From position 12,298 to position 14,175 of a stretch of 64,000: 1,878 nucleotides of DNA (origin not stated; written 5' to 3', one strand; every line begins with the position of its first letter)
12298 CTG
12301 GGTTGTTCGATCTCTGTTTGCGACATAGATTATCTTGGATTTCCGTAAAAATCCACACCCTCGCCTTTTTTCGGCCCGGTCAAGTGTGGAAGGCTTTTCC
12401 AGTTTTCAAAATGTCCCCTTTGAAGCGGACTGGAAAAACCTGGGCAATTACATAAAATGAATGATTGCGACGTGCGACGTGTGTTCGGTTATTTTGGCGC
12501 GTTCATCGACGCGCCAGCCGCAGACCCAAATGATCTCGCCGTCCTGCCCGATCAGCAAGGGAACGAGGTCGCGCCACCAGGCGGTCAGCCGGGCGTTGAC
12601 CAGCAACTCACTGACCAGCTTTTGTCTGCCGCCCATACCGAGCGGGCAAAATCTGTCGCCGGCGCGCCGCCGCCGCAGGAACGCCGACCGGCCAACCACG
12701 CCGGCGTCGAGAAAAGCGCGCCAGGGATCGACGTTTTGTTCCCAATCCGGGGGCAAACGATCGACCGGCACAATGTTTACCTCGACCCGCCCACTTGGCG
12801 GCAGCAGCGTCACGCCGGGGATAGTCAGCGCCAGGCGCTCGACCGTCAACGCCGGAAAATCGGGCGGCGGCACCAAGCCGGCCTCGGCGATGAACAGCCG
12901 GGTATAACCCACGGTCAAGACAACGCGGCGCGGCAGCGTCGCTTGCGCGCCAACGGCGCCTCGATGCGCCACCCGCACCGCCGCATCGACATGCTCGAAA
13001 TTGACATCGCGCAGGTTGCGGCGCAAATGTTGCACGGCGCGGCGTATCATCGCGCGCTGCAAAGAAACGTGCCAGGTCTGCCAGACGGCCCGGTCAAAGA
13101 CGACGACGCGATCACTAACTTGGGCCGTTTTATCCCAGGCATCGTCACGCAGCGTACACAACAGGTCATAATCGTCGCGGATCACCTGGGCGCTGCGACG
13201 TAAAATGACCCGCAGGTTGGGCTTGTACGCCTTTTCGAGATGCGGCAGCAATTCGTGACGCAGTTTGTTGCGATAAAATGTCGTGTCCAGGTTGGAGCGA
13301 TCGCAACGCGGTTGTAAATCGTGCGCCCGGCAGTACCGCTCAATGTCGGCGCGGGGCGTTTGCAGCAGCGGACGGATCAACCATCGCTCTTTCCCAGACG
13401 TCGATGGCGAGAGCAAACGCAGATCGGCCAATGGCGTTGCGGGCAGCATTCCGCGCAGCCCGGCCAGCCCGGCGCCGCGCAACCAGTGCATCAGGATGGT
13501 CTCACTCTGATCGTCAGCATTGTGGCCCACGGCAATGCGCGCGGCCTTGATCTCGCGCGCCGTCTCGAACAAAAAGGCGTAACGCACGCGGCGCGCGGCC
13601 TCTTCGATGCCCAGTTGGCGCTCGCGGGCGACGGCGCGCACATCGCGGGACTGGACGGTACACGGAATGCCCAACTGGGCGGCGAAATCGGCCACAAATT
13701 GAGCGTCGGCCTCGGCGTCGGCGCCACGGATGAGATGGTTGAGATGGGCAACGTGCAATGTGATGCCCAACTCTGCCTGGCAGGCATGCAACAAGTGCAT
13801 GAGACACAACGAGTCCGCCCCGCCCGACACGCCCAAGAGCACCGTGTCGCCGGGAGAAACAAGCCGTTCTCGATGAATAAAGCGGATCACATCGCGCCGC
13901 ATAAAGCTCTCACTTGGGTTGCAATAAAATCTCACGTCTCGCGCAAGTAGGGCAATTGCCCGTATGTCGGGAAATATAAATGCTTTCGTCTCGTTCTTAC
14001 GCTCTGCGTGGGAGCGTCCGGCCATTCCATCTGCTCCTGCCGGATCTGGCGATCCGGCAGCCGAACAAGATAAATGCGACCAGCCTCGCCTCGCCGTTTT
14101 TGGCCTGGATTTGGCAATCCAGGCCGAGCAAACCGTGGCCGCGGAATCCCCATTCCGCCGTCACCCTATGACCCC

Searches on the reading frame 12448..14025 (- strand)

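Call 58: search_protein_families(library=pfam, proteins=[window:12448-14025:-])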
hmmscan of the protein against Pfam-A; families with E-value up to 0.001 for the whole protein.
window:12448-14025:- (525 aa): 2 families
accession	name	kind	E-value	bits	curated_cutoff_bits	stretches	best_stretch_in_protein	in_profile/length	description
PF01171.26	ATP_bind_3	-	6.2e-48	163.4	27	1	62-258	2-182/182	PP-loop family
PF11734.13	TilS_C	-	2.5e-11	43.2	22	1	450-520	3-71/74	TilS substrate C-terminal domain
